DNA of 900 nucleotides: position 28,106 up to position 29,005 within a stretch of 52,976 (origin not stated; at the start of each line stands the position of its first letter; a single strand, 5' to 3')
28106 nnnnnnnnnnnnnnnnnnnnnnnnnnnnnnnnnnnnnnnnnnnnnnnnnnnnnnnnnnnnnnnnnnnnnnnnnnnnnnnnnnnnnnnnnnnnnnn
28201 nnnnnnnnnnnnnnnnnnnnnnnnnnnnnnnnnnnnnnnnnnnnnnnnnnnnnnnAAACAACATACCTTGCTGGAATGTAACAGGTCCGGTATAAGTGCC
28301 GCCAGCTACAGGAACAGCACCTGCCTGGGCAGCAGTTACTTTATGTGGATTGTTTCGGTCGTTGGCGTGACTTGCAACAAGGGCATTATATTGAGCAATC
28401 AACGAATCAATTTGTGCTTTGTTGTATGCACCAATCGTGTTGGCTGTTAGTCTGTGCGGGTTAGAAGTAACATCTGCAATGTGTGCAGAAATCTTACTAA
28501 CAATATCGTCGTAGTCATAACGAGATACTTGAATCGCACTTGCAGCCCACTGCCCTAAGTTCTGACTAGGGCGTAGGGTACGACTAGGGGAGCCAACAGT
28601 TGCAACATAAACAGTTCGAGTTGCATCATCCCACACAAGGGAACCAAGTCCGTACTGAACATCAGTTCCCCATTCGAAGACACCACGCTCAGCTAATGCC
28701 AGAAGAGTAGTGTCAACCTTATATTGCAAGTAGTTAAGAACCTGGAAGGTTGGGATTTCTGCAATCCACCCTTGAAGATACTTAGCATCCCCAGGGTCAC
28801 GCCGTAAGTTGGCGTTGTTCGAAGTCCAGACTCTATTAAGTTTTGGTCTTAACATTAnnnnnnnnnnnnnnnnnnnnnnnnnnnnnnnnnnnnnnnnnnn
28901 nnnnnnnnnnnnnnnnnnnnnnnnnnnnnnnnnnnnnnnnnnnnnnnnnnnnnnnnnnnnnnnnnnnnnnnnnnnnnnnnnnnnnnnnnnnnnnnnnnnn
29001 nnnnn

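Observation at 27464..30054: Tandem paralogous tail fibres with different receptor-binding regions, plus a third unrelated fibre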

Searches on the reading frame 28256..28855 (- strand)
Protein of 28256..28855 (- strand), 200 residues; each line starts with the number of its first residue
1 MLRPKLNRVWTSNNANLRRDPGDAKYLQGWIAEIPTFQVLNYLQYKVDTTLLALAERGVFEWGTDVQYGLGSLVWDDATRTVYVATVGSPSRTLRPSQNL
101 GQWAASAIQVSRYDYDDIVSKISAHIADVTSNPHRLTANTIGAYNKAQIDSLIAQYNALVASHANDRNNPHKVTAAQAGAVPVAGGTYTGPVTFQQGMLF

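Call 35: search_dna_similar(query=window:28256-28855:-, collection=phages, mode=protein, max_evalue=0.001, max_rows=60, rows=spread)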
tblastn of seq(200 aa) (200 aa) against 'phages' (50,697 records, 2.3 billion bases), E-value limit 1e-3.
Records with a match: 263; places in all: 294; records where one place covers at least 80% of the query: 113.
Best place of each record, by identity: 95-99% 19; 90-95% 4; 60-80% 33; <60% 207.
By first word of the organism name: Pseudomonas 150; Escherichia 38; Aeromonas 22; Erwinia 22; Yersinia 8; Pectobacterium 5; Shewanella 5; Proteus 3; Vibrio 3; Pantoea 2; and 5 more.
By host as written in the record: Pseudomonas aeruginosa 52; Escherichia coli 25; Pseudomonas aeruginosa PAO1 25; Erwinia amylovora 16; Pseudomonas aeruginosa PAK 10; Yersinia pseudotuberculosis 8; Pseudomonas putida KT2440 and Paw85 5; - 4; and 71 more.
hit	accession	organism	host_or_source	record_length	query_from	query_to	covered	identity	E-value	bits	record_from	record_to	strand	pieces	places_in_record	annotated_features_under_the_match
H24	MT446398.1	Escherichia virus TH24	Escherichia coli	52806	1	200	100%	98.5%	2e-119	377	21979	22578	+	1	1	record has no annotation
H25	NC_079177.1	Yersinia phage PYps3T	Yersinia pseudotuberculosis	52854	1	200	100%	98.0%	3e-119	377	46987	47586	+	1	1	minor tail protein | tail fiber protein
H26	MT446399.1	Escherichia virus TH25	Escherichia coli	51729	1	200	100%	98.0%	4e-119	376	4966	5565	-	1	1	record has no annotation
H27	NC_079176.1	Escherichia phage MLP1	Escherichia coli CFT073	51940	1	200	100%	97.5%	1e-118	375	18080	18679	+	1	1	minor tail protein (x2)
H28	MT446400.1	Escherichia virus TH26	Escherichia coli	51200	1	200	100%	96.5%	4e-117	371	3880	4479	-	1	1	record has no annotation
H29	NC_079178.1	Yersinia phage PYps23T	Yersinia pseudotuberculosis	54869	1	200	100%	91.5%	6e-113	359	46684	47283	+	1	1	minor tail protein | tail fiber protein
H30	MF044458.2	Escherichia phage ST32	Escherichia coli H21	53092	2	194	97%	69.4%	3e-83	273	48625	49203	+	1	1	hypothetical protein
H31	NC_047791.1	Pectobacterium phage PP101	Pectobacterium carotovorum subsp. ...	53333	2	200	100%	66.8%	2e-74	248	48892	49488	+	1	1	tail fiber protein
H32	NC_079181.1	Escherichia phage vB_EcoP_Bp7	Escherichia coli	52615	2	199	99%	66.7%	2e-81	268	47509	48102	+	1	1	hypothetical protein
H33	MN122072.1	Escherichia phage vB_EcoM_Bp10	Escherichia sp.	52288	2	199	99%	66.2%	2e-81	268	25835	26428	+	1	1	hypothetical protein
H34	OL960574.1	Escherichia phage vB_EcoM_SA91KD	Escherichia coli O156:H25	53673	2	194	97%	67.9%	2e-81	268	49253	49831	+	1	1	hypothetical protein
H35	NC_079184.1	Escherichia phage vB_EcoM_DE15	Escherichia coli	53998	2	194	97%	66.8%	3e-80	265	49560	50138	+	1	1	hypothetical protein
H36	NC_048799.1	Escherichia phage Mangalitsa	Escherichia coli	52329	2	194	97%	65.8%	2e-75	251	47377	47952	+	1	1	tail fiber protein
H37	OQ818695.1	Erwinia phage Berlingot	Erwinia amylovora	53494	1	200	100%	59.0%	4e-67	227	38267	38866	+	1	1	putative tail fiber protein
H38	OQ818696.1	Erwinia phage Calisson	Erwinia amylovora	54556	1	200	100%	59.0%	4e-67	227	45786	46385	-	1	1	putative tail fiber protein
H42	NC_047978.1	Erwinia phage Faunus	Erwinia amylovora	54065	2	200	100%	54.8%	1e-61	212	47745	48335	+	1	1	tail fiber protein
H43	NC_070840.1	Aeromonas phage ZPAH14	Aeromonas hydrophila ZPAH75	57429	2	194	97%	51.8%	6e-51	181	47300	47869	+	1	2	tail fiber protein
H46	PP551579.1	Shewanella phage MSO-5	Shewanella oneidensis MR-1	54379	2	196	98%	48.2%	3e-39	147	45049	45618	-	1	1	hypothetical protein (x2)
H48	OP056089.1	Vibrio phage vB_VpaM_VPs20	Vibrio parahaemolyticus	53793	1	171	86%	48.3%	1e-43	160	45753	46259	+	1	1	hypothetical protein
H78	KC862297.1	Pseudomonas phage PAK_P1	Pseudomonas aeruginosa PAK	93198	1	68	34%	30.4%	4e-5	49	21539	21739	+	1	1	putative tail fiber protein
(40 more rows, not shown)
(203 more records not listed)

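Call 36: get_annotated_region(hit=H30, flank=5000)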
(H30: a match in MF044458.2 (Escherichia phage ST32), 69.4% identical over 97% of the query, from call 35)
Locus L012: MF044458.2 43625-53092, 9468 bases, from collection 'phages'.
description: Escherichia phage ST32, complete genome.
organism: Escherichia phage ST32 (NCBI taxid 2005048)
taxonomy: Viruses; Duplodnaviria; Heunggongvirae; Uroviricota; Caudoviricetes; Chaseviridae; Cleopatravirinae; Carltongylesvirus; Carltongylesvirus ST32
host: Escherichia coli H21; source: -; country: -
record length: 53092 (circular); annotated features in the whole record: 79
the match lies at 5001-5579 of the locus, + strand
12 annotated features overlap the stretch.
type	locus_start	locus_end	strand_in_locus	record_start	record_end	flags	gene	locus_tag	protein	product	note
CDS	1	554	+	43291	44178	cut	-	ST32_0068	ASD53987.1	hypothetical protein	gp68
CDS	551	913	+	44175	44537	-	-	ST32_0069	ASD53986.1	hypothetical protein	gp69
CDS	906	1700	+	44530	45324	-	-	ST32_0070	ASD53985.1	baseplate assembly protein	gp70; No experimental evidence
CDS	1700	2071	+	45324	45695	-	-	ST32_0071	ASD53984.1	hypothetical protein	gp71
CDS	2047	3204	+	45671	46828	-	-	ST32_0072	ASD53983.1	hypothetical protein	gp72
CDS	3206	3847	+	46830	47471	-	-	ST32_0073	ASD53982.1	hypothetical protein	gp73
CDS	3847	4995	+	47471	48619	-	-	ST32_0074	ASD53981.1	hypothetical protein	gp74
CDS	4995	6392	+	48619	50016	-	-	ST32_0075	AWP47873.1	hypothetical protein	gp75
CDS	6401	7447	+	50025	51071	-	-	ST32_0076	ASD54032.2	tail fiber protein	gp76; No experimental evidence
CDS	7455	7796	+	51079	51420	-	-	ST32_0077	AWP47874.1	holin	gp77; No experimental evidence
CDS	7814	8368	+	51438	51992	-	-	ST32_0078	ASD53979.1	endolysin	gp78; No experimental evidence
CDS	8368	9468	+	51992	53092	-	-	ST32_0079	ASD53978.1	ribonucleotide reductase beta subunit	gp79; No experimental evidence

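Call 37: get_annotated_region(hit=H31, flank=5000)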
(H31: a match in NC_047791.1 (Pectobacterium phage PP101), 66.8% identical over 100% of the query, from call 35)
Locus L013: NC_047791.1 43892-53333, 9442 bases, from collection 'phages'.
description: Pectobacterium phage PP101, complete genome.
organism: Pectobacterium phage PP101 (NCBI taxid 1916414)
taxonomy: Viruses; Duplodnaviria; Heunggongvirae; Uroviricota; Caudoviricetes; Chaseviridae; Cleopatravirinae; Suwonvirus; Suwonvirus PP101
host: Pectobacterium carotovorum subsp. carotovorum PB29; source: potato washing waste water; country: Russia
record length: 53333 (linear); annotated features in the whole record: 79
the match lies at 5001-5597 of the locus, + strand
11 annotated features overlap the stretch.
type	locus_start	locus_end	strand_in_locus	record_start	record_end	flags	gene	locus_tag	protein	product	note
CDS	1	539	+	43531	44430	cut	-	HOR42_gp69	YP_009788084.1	tail protein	orf69; tail tube intiator, phage P2 gpU family protein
CDS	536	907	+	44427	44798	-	-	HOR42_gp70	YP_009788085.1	virion structural protein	orf70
CDS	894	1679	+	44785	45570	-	-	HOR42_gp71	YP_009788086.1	baseplate spike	orf71; baseplate central spike, phage P2 gpV family protein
CDS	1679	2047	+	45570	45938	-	-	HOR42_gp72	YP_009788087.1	baseplate wedge subunit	orf72; tail sheath polimerisation initiator, gpW/gp25 family protein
CDS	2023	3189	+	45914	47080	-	-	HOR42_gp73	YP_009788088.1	mail baseplate wedge protein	gp73; mail baseplate wedge protein, phage P2 gpJ family protein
CDS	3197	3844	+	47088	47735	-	-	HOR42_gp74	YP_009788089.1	structural protein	orf74; baseplate protein, phage P2 gpI family protein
CDS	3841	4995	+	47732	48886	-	-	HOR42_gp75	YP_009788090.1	tail fiber protein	orf75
CDS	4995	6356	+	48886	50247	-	-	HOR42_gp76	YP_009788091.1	tail fiber protein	orf76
CDS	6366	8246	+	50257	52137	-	-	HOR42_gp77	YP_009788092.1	putative tail fiber protein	orf77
CDS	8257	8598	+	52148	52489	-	-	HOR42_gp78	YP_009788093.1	holin/anti-holin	orf78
CDS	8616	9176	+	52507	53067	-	-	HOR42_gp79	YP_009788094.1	endolysin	orf79; lytic transglycosylase, hydrolase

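Call 38: get_annotated_region(hit=H42, flank=5000)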
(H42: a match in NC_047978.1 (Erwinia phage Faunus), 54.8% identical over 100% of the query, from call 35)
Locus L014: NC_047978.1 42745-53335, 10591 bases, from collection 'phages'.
description: Erwinia phage Faunus, complete genome.
organism: Erwinia phage Faunus (NCBI taxid 2182346)
taxonomy: Viruses; Duplodnaviria; Heunggongvirae; Uroviricota; Caudoviricetes; Chaseviridae; Cleopatravirinae; Faunusvirus; Faunusvirus faunus
host: Erwinia amylovora; source: organic waste; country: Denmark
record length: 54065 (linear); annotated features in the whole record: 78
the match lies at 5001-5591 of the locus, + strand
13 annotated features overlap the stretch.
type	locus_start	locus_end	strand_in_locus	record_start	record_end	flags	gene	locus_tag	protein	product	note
CDS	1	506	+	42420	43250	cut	-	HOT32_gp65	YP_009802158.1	tail protein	-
CDS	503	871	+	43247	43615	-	-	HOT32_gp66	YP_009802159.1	virion structural protein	-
CDS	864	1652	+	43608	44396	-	-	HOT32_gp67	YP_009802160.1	baseplate spike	-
CDS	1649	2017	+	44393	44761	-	-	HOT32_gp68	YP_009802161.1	baseplate wedge subunit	-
CDS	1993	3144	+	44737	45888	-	-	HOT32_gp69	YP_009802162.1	putative baseplate wedge protein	-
CDS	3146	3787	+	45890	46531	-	-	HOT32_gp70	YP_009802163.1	structural protein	-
CDS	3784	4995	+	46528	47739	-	-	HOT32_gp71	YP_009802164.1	tail fiber protein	-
CDS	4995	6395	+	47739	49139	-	-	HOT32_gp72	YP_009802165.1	tail fiber protein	-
CDS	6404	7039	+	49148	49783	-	-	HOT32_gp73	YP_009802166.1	tail collar fiber protein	-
CDS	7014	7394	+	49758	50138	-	-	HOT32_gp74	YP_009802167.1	holin/anti-holin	-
CDS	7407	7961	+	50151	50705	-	-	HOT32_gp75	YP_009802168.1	endolysin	-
CDS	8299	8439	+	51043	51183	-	-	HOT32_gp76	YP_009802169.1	hypothetical protein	-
CDS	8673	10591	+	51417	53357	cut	-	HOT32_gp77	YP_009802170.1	RNA polymerase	-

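Call 39: get_annotated_region(hit=H43, flank=5000)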
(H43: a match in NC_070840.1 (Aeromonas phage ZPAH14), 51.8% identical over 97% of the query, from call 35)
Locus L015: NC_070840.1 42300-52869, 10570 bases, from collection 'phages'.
description: Aeromonas phage ZPAH14, complete genome.
organism: Aeromonas phage ZPAH14 (NCBI taxid 2924887)
taxonomy: Viruses; Duplodnaviria; Heunggongvirae; Uroviricota; Caudoviricetes; Chaseviridae; Shantouvirus; Shantouvirus ZPAH14
host: Aeromonas hydrophila ZPAH75; source: lake water; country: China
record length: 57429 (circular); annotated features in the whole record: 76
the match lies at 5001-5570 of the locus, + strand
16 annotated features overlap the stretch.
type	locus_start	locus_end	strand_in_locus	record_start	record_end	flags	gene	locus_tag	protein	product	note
CDS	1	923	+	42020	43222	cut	-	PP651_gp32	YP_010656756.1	tail protein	-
CDS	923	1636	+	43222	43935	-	-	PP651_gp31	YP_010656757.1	baseplate spike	-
CDS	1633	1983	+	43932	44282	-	-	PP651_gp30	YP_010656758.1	baseplate wedge subunit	-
CDS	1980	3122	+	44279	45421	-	-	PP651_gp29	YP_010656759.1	baseplate protein J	hypothetical protein; Baseplate protein J {ECO:0000305}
misc_feature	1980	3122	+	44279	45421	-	-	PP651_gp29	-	-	Baseplate|jayE|Mu-like|Putative|xkdT|yqbT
CDS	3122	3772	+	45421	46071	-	-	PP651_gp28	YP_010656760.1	structural protein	-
CDS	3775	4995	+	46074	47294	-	-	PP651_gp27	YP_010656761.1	tail fiber protein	-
CDS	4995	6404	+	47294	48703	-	-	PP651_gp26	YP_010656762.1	tail fiber protein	-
CDS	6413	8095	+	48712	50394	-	-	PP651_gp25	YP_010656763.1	tail fiber protein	-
CDS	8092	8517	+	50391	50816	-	-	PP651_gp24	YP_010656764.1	tail fiber protein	-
CDS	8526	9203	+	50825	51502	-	-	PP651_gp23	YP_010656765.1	putative collagen-like domain-containing protein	hypothetical protein; Putative collagen-like domain-containing protein 065L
misc_feature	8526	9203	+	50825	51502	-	-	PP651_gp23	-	-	Collagen-like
CDS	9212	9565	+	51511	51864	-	-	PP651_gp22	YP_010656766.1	hypothetical protein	-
CDS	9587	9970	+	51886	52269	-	-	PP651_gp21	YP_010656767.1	hypothetical protein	-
CDS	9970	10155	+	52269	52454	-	-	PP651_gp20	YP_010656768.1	hypothetical protein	-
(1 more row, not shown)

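Call 40: get_annotated_region(hit=H46, flank=5000)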
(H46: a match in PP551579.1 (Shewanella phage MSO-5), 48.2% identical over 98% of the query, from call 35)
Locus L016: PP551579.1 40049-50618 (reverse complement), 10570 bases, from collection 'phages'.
description: Shewanella phage MSO-5, complete genome.
organism: Shewanella phage MSO-5 (NCBI taxid 3138417)
taxonomy: Viruses
host: Shewanella oneidensis MR-1; source: water from sewage pool; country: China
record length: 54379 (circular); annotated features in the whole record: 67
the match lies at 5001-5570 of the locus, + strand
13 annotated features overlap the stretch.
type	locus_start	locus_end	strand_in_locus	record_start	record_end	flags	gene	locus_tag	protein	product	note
CDS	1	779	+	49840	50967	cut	-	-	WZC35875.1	hypothetical protein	-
CDS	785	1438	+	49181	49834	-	-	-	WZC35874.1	P2 baseplate assembly protein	gpV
CDS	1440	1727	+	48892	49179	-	-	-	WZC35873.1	Zn-binding Pro-Ala-Ala-Arg (PAAR) domain protein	involved in Type VI secretion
CDS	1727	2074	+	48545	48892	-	-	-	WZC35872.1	hypothetical protein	-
CDS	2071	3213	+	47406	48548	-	-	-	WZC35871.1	hypothetical protein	gp47/JayE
CDS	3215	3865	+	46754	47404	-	-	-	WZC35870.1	hypothetical protein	-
CDS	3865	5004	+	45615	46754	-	-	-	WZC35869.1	hypothetical protein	-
CDS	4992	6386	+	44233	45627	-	-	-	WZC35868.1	hypothetical protein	-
CDS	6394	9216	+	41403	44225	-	gpS'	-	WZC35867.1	tail fiber protein S'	-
CDS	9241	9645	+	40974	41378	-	-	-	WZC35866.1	hypothetical protein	-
CDS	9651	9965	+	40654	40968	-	-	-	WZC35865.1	hypothetical protein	-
CDS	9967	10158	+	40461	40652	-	-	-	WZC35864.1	hypothetical protein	-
CDS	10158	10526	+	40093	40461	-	-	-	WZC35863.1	YcbK protein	DUF882 family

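Call 41: get_annotated_region(hit=H48, flank=5000)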
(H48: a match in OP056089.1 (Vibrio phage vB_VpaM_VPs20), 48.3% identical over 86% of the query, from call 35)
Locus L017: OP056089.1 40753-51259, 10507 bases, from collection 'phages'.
description: Vibrio phage vB_VpaM_VPs20, complete genome.
organism: Vibrio phage vB_VpaM_VPs20 (NCBI taxid 2978980)
taxonomy: Viruses; Duplodnaviria; Heunggongvirae; Uroviricota; Caudoviricetes; Chaseviridae; Nefertitivirinae
host: Vibrio parahaemolyticus; source: seafood market sewage; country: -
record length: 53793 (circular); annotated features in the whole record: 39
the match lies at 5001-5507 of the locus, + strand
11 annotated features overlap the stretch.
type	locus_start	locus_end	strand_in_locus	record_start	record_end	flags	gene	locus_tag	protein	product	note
CDS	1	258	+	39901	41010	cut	-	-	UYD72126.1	tail tube initiator protein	-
CDS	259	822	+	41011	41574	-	-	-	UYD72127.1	baseplate assembly protein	-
CDS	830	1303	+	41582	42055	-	-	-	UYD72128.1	hypothetical protein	-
CDS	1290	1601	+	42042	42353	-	-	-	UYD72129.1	PAAR domain-containing protein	-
CDS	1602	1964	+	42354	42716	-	-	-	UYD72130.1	baseplate wedge protein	-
CDS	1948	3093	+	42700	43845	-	-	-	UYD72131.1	baseplate wedge protein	-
CDS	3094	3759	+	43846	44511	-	-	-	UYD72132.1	DUF2612 domain-containing protein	-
CDS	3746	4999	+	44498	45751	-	-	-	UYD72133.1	tail fibers protein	-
CDS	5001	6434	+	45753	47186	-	-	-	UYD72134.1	hypothetical protein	-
CDS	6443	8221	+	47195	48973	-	-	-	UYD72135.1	intramolecular chaperone auto-processing domain protein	-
CDS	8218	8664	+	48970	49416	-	-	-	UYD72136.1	tail assembly chaperone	-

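Call 42: get_annotated_region(hit=H78, flank=6000)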
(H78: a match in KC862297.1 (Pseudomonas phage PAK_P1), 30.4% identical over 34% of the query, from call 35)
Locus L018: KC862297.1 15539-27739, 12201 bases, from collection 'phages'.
description: Pseudomonas phage PAK_P1, complete genome.
organism: Pseudomonas phage PAK_P1 (NCBI taxid 743813)
taxonomy: Viruses; Duplodnaviria; Heunggongvirae; Uroviricota; Caudoviricetes; Pakpunavirus; Pakpunavirus PAKP1
host: Pseudomonas aeruginosa PAK; source: sewage water; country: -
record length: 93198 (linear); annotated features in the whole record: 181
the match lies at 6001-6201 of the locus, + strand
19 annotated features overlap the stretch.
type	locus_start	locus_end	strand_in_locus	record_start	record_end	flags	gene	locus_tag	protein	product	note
CDS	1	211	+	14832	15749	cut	-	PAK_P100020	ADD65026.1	hypothetical protein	-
CDS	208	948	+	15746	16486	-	-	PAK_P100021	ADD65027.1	hypothetical protein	putative baseplate assembly protein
CDS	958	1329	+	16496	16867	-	-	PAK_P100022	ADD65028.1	hypothetical protein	-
CDS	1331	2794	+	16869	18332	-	-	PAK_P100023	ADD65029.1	hypothetical protein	putative base plate related protein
CDS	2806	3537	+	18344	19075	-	-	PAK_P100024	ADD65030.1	hypothetical protein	-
CDS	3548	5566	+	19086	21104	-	-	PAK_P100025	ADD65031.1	putative tail fiber protein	-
CDS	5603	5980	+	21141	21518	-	-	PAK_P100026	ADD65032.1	hypothetical protein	-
CDS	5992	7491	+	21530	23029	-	-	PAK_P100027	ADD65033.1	putative tail fiber protein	-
CDS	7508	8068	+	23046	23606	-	-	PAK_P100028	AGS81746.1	hypothetical protein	possible endolysin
CDS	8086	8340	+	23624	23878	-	-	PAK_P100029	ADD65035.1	hypothetical protein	-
CDS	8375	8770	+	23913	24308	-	-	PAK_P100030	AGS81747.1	hypothetical protein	-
CDS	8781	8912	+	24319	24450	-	-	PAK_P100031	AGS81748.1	hypothetical protein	-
CDS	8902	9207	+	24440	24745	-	-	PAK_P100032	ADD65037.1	hypothetical protein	-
CDS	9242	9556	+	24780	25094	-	-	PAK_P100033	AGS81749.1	hypothetical protein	-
CDS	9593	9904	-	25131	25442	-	-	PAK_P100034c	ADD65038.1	hypothetical protein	-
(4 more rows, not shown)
